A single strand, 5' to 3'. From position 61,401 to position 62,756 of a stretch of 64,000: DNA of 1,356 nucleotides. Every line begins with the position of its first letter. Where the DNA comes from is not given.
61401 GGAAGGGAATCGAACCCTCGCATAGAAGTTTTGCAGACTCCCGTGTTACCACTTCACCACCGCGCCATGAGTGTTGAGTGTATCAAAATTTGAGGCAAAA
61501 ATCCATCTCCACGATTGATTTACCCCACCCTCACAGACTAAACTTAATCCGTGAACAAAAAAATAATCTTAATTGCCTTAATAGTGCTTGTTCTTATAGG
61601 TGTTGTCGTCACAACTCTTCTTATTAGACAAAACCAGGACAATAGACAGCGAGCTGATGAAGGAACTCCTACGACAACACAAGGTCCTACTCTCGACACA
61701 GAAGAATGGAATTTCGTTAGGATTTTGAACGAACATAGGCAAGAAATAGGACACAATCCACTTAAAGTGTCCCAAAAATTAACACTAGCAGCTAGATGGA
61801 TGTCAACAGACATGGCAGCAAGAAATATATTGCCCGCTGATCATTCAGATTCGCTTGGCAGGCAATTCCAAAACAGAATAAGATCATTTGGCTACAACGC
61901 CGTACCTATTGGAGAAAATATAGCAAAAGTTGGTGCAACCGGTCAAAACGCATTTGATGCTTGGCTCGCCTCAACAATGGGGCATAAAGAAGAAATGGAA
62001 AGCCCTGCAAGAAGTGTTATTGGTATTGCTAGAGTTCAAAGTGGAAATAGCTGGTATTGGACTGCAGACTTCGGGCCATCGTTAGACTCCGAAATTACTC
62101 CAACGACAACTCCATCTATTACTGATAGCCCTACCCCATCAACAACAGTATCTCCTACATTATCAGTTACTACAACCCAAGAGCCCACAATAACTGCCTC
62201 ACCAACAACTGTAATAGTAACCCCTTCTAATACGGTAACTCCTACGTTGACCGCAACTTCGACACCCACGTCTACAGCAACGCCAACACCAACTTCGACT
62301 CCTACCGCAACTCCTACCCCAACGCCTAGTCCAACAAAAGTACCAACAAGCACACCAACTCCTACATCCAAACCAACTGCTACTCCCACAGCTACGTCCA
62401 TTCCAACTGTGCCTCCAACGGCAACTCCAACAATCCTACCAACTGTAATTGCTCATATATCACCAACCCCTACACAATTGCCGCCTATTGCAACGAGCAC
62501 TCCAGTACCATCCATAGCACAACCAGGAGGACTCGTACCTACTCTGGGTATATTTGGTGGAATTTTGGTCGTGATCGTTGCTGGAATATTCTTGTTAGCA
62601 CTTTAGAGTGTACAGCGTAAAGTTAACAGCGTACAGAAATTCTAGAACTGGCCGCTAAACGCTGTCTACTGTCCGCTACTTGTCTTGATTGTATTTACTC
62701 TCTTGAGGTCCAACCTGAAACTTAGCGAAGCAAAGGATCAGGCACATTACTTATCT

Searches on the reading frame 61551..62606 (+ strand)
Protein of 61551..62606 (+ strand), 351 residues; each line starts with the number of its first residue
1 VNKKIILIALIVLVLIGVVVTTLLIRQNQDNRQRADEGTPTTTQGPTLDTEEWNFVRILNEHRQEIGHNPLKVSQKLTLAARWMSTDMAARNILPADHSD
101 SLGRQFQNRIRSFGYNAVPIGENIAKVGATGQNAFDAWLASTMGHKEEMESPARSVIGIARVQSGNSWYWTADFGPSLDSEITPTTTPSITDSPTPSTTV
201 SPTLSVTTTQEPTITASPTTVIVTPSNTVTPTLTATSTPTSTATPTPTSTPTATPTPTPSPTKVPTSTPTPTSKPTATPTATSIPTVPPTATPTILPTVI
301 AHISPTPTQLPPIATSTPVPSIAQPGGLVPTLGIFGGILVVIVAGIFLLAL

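Call 5: search_protein_families(library=pfam, proteins=[window:61551-62606:+], max_evalue=1)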
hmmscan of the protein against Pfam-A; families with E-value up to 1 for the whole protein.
window:61551-62606:+ (351 aa): 4 families
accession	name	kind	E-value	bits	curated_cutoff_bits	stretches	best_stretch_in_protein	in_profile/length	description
PF00188.32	CAP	-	3e-12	47.8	21.1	1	57-174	2-117/117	Cysteine-rich secretory protein family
PF07489.16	Tir_receptor_C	-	0.02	15.4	25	1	9-47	35-73/221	Translocated intimin receptor (Tir) C-terminus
PF05616.18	Neisseria_TspB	-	0.14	11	20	1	136-283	237-380/517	Neisseria meningitidis TspB protein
PF17061.10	PARM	-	0.63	10.5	35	1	177-298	99-222/296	PARM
